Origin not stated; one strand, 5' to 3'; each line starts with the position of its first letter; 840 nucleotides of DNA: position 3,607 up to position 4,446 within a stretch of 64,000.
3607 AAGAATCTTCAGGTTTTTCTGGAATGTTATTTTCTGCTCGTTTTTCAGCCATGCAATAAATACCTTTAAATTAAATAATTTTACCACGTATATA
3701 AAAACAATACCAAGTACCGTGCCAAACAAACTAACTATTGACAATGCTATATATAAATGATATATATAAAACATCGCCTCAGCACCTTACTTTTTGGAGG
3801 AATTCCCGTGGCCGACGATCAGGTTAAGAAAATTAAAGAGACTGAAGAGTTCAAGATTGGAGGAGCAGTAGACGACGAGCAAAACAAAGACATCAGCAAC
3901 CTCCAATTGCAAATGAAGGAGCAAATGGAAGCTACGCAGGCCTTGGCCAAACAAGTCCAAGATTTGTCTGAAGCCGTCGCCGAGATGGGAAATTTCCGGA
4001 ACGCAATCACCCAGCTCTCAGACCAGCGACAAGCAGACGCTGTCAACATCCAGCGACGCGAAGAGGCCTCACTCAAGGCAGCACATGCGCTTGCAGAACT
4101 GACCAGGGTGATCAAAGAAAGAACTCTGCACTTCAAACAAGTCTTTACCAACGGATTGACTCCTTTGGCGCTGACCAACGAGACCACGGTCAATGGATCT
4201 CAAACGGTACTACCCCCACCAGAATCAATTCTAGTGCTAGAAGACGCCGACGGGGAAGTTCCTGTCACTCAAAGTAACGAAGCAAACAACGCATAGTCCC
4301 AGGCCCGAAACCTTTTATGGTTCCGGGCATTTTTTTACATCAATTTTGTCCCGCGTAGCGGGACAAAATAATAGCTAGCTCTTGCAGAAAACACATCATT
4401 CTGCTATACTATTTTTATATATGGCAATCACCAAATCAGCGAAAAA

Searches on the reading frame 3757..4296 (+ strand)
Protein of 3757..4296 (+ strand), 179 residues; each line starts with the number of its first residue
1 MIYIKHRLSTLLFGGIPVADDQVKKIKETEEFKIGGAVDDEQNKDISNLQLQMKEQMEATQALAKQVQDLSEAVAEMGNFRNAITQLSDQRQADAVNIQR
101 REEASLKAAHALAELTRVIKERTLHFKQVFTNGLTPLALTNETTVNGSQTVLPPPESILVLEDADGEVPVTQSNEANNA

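Call 9: search_protein_families(library=ncbifam, proteins=[window:3757-4296:+])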
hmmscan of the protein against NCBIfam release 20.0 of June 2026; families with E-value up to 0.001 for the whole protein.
window:3757-4296:+ (179 aa): 0 families

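Call 62: search_protein_families(library=pfam, proteins=[window:3757-4296:+], max_evalue=1)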
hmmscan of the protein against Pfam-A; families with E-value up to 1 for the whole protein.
window:3757-4296:+ (179 aa): 6 families
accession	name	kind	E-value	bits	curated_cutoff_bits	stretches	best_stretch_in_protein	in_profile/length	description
PF00482.28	T2SSF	-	0.0099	16.3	25.2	1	56-139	25-108/125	Type II secretion system (T2SS), protein F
PF05859.17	Mis12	-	0.03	14.5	25.7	1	38-122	113-198/231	Mis12 protein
PF04677.20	CwfJ_C_1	-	0.078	13.3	21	1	63-130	57-121/122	Protein similar to CwfJ C-terminus 1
PF07889.17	DUF1664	-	0.27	11.7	34.6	1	42-87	64-109/124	Protein of unknown function (DUF1664)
PF02910.25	Succ_DH_flav_C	-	0.4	11.1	20.8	1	52-116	3-67/130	Fumarate reductase flavoprotein C-term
PF15186.11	TEX13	-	0.8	9.8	27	1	40-91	80-129/150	Testis-expressed sequence 13 protein family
